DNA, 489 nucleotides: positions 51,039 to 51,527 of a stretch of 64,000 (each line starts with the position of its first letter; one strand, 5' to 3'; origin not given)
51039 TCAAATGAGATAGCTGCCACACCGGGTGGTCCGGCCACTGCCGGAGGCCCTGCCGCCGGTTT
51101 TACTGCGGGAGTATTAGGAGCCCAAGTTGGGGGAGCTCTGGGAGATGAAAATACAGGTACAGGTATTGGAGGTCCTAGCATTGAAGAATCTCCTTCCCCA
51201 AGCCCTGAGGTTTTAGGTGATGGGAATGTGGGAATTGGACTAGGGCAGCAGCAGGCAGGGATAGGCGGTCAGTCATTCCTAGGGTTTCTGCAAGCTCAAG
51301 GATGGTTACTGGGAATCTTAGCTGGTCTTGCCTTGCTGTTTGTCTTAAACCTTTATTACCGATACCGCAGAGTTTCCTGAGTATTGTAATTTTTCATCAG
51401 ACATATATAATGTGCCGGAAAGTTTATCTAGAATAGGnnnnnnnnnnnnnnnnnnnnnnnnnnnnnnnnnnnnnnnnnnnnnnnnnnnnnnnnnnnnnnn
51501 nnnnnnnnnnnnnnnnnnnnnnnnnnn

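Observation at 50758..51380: Shared C-terminal module (Cys-x-D + FN3 + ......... + Gly-rich + TM + Arg tail) on both giants: candidate dedicated anchoring or sorting signal (second copy 57346-57899)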

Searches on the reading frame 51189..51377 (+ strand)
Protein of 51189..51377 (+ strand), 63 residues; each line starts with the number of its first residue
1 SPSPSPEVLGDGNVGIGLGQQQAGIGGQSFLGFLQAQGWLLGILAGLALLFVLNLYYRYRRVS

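Call 55: search_protein_families(library=ncbifam, proteins=[window:51189-51377:+], max_evalue=10)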
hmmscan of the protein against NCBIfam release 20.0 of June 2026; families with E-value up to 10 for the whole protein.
seq(63 aa): 1 family
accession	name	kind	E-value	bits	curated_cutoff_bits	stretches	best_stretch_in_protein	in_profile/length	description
NF002722.0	PRK02565.1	equivalog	0.027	14.1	57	1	39-57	19-37/48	photosystem II reaction center protein J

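Call 85: find_homologous_proteins(query=A6, max_evalue=0.01)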
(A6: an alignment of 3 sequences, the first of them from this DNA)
Query A6 (3 sequences): 221 candidates shared short words with the query, none scored E <= 0.01.
